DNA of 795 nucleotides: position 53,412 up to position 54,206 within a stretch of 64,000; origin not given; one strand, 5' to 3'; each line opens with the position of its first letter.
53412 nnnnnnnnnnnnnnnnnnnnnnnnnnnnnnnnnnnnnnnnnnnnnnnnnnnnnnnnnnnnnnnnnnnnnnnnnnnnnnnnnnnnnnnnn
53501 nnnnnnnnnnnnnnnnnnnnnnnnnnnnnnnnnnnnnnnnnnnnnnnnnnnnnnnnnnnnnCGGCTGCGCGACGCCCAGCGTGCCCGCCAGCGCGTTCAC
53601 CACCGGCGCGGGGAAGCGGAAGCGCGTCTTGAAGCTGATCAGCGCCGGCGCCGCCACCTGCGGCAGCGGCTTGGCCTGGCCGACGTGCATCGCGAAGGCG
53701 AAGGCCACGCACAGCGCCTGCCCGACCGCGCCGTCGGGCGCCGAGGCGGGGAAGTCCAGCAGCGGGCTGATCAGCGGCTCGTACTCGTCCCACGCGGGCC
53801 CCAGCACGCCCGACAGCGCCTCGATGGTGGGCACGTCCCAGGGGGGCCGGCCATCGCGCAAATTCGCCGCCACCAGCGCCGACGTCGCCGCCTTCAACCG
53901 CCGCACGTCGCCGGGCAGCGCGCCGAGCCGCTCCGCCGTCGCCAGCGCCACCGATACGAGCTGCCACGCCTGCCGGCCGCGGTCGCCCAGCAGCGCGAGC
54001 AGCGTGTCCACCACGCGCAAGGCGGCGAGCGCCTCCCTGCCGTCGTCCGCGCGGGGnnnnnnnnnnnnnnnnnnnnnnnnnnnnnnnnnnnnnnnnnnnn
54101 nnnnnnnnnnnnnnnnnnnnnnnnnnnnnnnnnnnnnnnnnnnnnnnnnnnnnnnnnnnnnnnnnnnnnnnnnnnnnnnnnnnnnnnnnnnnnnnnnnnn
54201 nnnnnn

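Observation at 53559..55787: Pseudokinase fused to a T2SS-E N-terminal (MshEN-like) domain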

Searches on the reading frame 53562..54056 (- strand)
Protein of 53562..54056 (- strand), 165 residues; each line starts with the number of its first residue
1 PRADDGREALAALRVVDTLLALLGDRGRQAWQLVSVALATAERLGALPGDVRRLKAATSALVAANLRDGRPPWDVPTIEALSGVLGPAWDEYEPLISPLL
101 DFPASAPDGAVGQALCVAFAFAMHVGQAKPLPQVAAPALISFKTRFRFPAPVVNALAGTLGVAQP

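Call 29: search_solved_structures(query=A2, max_evalue=10, show_alignments=2)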
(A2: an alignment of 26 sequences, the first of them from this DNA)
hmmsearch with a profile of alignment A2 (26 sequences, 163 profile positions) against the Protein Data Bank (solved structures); distinct sequences matched with E-value up to 10: 5.
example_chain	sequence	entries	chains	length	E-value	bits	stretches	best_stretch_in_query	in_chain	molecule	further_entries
8vej_A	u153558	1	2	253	0.08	15.8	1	23-145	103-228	CHD_buttress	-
4yh2_A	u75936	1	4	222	0.86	12.4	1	50-116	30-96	Glutathione S transferase E6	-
3k6h_A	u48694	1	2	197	0.89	12.4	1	26-82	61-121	Nitroreductase family protein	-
4pnf_A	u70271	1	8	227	0.9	12.3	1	50-116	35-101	RE21095p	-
4hb1_A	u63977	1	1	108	5.3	9.8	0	28-52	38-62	DHP1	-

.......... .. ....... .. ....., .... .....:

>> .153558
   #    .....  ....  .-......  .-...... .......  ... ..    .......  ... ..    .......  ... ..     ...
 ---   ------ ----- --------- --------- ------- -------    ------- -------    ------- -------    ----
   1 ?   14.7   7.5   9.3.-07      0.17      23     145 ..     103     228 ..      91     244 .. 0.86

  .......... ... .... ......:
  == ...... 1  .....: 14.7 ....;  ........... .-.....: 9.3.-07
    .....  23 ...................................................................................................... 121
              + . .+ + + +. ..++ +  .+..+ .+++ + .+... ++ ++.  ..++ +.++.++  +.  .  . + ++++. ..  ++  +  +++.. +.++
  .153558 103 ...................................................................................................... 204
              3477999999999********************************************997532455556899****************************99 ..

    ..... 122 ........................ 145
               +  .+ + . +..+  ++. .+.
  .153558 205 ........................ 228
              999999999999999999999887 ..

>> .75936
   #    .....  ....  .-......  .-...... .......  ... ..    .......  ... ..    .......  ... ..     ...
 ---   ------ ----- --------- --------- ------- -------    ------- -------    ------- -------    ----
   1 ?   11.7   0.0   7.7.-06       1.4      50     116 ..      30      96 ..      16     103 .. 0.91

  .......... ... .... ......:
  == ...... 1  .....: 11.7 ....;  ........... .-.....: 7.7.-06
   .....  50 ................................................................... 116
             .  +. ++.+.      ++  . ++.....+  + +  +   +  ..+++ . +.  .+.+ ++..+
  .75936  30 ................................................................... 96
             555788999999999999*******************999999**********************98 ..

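Call 35: predict_structure(alignment_id=A2)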
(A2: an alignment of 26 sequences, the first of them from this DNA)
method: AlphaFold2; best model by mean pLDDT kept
length: 165 residues; sequences in the alignment: 26
mean_pLDDT: 94.6   pTM: 0.89
mean pLDDT of the five models: 94.6, 94.4, 94.0, 93.9, 93.2
residues with pLDDT >= 90: 151; 70-90: 8; 50-70: 5; < 50: 1
segments of 3 or more residues with pLDDT < 50: none
pLDDT, mean of each block of 10 residues (from residue 1): 71 93 97 98 97 97 98 97 96 96 93 98 98 97 95 98 83
secondary structure, 60 per line:
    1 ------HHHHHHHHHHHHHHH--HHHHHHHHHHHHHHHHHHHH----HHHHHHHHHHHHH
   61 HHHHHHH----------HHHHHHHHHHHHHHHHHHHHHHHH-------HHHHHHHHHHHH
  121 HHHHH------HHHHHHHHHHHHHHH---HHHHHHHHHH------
elements in order: H7-21 H24-43 H48-67 H78-101 H109-125 H132-146 H150-159

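Call 42: search_protein_families(library=pfam, alignment_id=A2, max_evalue=10)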
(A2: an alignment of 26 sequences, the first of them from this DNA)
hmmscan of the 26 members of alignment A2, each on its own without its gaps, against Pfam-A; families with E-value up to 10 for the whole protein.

A. member 1, seq(165 aa): 2 families
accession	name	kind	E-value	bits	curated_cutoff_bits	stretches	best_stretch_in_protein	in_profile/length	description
PF03007.21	WS_DGAT_cat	-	0.012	15.8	23.6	1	48-82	91-125/263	Wax ester synthase/diacylglycerol acyltransferase catalytic domain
PF19757.4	DUF6244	-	0.03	15.3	31.6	1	10-45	51-86/87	Family of unknown function (DUF6244)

B. families by the number of members that match (of 26 scanned): 12 families
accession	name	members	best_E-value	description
PF20096.4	DUF6486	1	0.0027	Family of unknown function (DUF6486)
PF03007.21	WS_DGAT_cat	1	0.012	Wax ester synthase/diacylglycerol acyltransferase catalytic domain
PF19757.4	DUF6244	1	0.03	Family of unknown function (DUF6244)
PF07643.16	DUF1598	1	0.033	Protein of unknown function (DUF1598)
PF17398.7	NolB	1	0.057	Nodulation protein NolB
PF13360.13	PQQ_2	1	0.067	Outer membrane protein assembly factor BamB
PF03239.20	FTR1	1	0.19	Iron permease FTR1 family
PF03230.18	Antirestrict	1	0.23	Antirestriction protein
PF08125.19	Mannitol_dh_C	1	0.23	Mannitol dehydrogenase C-terminal domain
PF10145.14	PhageMin_Tail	1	0.32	Phage-related minor tail protein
PF22001.1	MP31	1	0.51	PTEN upstream open reading frame MP31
PF13977.11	TetR_C_6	1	0.85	BetI-type transcriptional repressor, C-terminal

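Call 49: fold_search(model_id=the predicted structure, library=pdb)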
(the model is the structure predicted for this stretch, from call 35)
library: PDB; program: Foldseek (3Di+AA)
matches with E <= 10: 210; with E <= 0.001: 0
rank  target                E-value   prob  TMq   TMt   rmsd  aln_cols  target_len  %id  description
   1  9rbz_C                5.7e-02  1.00  0.56  0.48   6.6       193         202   18  DvhD, HD-GYP domain, c-di-GMP-bound (released 2026-03-04)
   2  9rbz_A                6.0e-02  0.99  0.52  0.43   7.1       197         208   16  DvhD, HD-GYP domain, c-di-GMP-bound (released 2026-03-04)
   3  9rbz_B                8.9e-02  0.99  0.50  0.41   8.7       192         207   14  DvhD, HD-GYP domain, c-di-GMP-bound (released 2026-03-04)
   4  9rbz_D                2.9e-01  0.97  0.56  0.46   6.6       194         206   16  DvhD, HD-GYP domain, c-di-GMP-bound (released 2026-03-04)
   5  6cnz_D                4.3e-01  0.23  0.26  0.26  12.4       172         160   17  Crystal Structure of Chorismate Mutase from Burkholderia thailandensis (released 2018-03-21)
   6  4r8z_A                4.7e-01  0.41  0.28  0.22  15.2       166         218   14  Crystal Structure of PA4781 HD-GYP domain from Pseudomonas aeruginosa at 2.2A resolution showing a bi-metallic Ni ion  (released 2015-03-04)
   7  9rc0                  5.7e-01  0.80  0.48  0.29   8.6       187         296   18  DvhD, PAS/HD-GYP domains (released 2026-03-04)
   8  4r8z_B                6.6e-01  0.33  0.29  0.23  15.2       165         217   15  Crystal Structure of PA4781 HD-GYP domain from Pseudomonas aeruginosa at 2.2A resolution showing a bi-metallic Ni ion  (released 2015-03-04)
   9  5ts9_F                8.9e-01  0.10  0.18  0.18  15.4       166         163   14  Crystal structure of Chorismate mutase from Burkholderia phymatum (released 2016-11-23)
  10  6cnz_C                9.4e-01  0.15  0.27  0.27  13.8       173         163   16  Crystal Structure of Chorismate Mutase from Burkholderia thailandensis (released 2018-03-21)
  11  6sxn_D                1.0e+00  0.16  0.28  0.20  13.2       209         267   14  Crystal structure of P212121 apo form of CrtE (released 2020-06-24)
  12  6rsq_A                1.1e+00  0.16  0.26  0.25   9.9       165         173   16  Helical folded domain of mouse CAP1 (released 2019-11-27)
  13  6rsq_C                1.1e+00  0.16  0.27  0.26  10.1       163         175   15  Helical folded domain of mouse CAP1 (released 2019-11-27)
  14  6cnz_E                1.1e+00  0.14  0.26  0.26  12.6       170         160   19  Crystal Structure of Chorismate Mutase from Burkholderia thailandensis (released 2018-03-21)
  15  6rsq_D                1.2e+00  0.12  0.23  0.22  10.1       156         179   17  Helical folded domain of mouse CAP1 (released 2019-11-27)
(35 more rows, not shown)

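Call 57: search_protein_representatives(alignment_id=A2)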
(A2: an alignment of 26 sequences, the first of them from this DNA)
Query: 26 sequences, 163 profile positions. Proteins with E-value up to 0.001 (for the whole library): 61; up to 1e-10: 48; up to 1e-30: 17. The best 61 are listed.
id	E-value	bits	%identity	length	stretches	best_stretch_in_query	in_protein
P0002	4.2e-60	218.3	-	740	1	6-162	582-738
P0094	2.3e-56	206.2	-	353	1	6-162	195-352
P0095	4.5e-53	195.5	-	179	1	4-162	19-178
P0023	1.2e-51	190.9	-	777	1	6-162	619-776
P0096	5.3e-51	188.7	-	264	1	4-161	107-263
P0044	2.4e-50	186.6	-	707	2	3-161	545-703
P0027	5.5e-47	175.7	-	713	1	2-162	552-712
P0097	1.2e-45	171.4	-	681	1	4-161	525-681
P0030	5.6e-45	169.1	-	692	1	5-161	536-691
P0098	4.0e-44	166.4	-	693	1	7-161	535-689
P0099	7.1e-43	162.3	-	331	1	9-161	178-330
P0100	6.7e-41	155.9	-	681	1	7-160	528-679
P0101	3.3e-40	153.6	-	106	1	60-162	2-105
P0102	1.5e-39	151.5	-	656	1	6-161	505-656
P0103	5.7e-39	149.6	-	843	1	7-162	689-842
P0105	1.1e-31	125.9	-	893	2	5-161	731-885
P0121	2.8e-17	79.1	-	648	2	6-161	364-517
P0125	3.3e-15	72.3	-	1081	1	29-161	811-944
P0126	9.1e-15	70.9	-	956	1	5-162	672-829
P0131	1.6e-12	63.6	-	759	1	7-159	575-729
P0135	6.4e-12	61.6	-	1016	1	10-161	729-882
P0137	6.0e-10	55.2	-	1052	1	7-159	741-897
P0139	9.8e-09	51.3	-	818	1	5-146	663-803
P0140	9.8e-09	51.3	-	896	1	10-161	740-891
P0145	1.1e-04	38.2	-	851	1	26-159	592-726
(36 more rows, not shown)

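Call 58: search_protein_families(library=pfam, proteins=[P0125, P0126, P0135, P0137, P0140, P0139, P0131, P0121, P0145, P0105], max_evalue=0.001)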
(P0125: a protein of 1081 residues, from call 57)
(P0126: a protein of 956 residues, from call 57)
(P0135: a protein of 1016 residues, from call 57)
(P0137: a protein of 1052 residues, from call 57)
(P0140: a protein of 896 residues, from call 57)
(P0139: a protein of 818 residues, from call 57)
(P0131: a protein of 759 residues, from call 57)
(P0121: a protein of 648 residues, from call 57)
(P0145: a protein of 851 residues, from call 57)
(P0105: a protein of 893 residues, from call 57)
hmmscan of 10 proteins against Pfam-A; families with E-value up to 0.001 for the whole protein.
P0125 (1081 aa): 4 families
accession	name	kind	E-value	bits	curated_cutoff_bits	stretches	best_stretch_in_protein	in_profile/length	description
PF00069.31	Pkinase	-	5.6e-38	131.3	31.7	1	4-265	1-253/263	Protein kinase domain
PF07714.23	PK_Tyr_Ser-Thr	-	4.5e-35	121.6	23.1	1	6-264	3-249/258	Protein tyrosine and serine/threonine kinase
PF05157.20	MshEN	-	7.4e-14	52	23.1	1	507-595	3-88/90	MshEN domain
PF00072.30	Response_reg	-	9.5e-08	32.6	30.2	1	956-1066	1-110/111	Response regulator receiver domain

P0126 (956 aa): 5 families
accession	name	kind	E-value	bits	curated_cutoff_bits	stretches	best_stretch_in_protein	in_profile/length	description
PF00069.31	Pkinase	-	4.2e-38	131.7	31.7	1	4-265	1-253/263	Protein kinase domain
PF07714.23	PK_Tyr_Ser-Thr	-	7.8e-32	111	23.1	1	6-264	3-249/258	Protein tyrosine and serine/threonine kinase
PF05157.20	MshEN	-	7e-15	55.2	23.1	1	454-529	12-88/90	MshEN domain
PF00072.30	Response_reg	-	1.1e-11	45.4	30.2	1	840-947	1-110/111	Response regulator receiver domain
PF03109.22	ABC1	-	0.00011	21.9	22.9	0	79-173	142-223/244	ABC1 atypical kinase-like domain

P0135 (1016 aa): 4 families
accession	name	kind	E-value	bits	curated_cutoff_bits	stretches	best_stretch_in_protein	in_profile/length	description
PF00069.31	Pkinase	-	1.1e-35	123.7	31.7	1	4-224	1-203/263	Protein kinase domain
PF07714.23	PK_Tyr_Ser-Thr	-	1.7e-32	113.2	23.1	1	6-264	3-250/258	Protein tyrosine and serine/threonine kinase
PF05157.20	MshEN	-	1.1e-14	54.6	23.1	1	451-541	2-89/90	MshEN domain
PF00072.30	Response_reg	-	5.1e-05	23.9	30.2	1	894-1004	1-111/111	Response regulator receiver domain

P0137 (1052 aa): 5 families
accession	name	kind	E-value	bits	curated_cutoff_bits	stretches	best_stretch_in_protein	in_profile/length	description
PF00069.31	Pkinase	-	7.5e-37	127.6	31.7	1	4-265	1-253/263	Protein kinase domain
PF07714.23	PK_Tyr_Ser-Thr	-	2e-27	96.6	23.1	1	6-264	3-249/258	Protein tyrosine and serine/threonine kinase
PF05157.20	MshEN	-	6.2e-17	61.8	23.1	1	492-568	8-85/90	MshEN domain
PF00072.30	Response_reg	-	8.4e-09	36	30.2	1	913-1021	3-110/111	Response regulator receiver domain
PF03109.22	ABC1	-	0.0003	20.4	22.9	0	76-168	139-218/244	ABC1 atypical kinase-like domain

P0140 (896 aa): 3 families
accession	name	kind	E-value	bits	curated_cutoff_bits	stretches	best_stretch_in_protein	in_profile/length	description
PF00069.31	Pkinase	-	2.2e-11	44.1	31.7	1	80-268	64-257/263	Protein kinase domain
PF05157.20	MshEN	-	6.9e-11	42.4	23.1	1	477-558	6-86/90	MshEN domain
PF07714.23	PK_Tyr_Ser-Thr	-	2.1e-07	31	23.1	1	17-265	5-251/258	Protein tyrosine and serine/threonine kinase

P0139 (818 aa): 3 families
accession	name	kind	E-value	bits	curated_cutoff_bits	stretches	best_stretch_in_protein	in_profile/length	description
PF00069.31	Pkinase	-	3.5e-10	40.2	31.7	1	47-226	73-257/263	Protein kinase domain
PF05157.20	MshEN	-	4.7e-10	39.7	23.1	1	537-619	7-88/90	MshEN domain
PF07714.23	PK_Tyr_Ser-Thr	-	1.6e-05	24.8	23.1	1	34-225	63-253/258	Protein tyrosine and serine/threonine kinase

P0131 (759 aa): 5 families
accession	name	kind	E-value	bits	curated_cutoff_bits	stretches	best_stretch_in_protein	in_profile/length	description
PF00069.31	Pkinase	-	5.7e-38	131.2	31.7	1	4-264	1-252/263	Protein kinase domain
PF07714.23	PK_Tyr_Ser-Thr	-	8.4e-32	110.9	23.1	1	6-263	3-248/258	Protein tyrosine and serine/threonine kinase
PF05157.20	MshEN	-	3.2e-16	59.5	23.1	1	443-531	2-88/90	MshEN domain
PF03109.22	ABC1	-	8.5e-05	22.2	22.9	0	79-169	142-219/244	ABC1 atypical kinase-like domain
PF01636.29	APH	-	0.00023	21.5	23.2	0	56-104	48-100/239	Phosphotransferase enzyme family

P0121 (648 aa): 1 family
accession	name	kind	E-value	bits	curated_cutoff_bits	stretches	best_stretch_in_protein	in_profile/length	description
PF05157.20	MshEN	-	7.4e-13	48.7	23.1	1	205-294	2-88/90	MshEN domain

P0145 (851 aa): 4 families
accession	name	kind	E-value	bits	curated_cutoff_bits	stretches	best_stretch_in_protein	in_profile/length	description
PF00069.31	Pkinase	-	1.7e-35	123.2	31.7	1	4-272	1-260/263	Protein kinase domain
PF07714.23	PK_Tyr_Ser-Thr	-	9.5e-27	94.4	23.1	1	6-265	3-250/258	Protein tyrosine and serine/threonine kinase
PF05157.20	MshEN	-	4e-14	52.8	23.1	1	473-553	7-86/90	MshEN domain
PF03109.22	ABC1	-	0.00015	21.4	22.9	1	35-171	97-221/244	ABC1 atypical kinase-like domain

P0105 (893 aa): 3 families
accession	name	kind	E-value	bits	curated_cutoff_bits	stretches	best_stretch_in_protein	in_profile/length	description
PF00069.31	Pkinase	-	5e-16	59.3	31.7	1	59-257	55-257/263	Protein kinase domain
PF07714.23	PK_Tyr_Ser-Thr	-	3.8e-13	49.8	23.1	1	60-261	59-258/258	Protein tyrosine and serine/threonine kinase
PF05157.20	MshEN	-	3.2e-11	43.5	23.1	1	457-526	18-87/90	MshEN domain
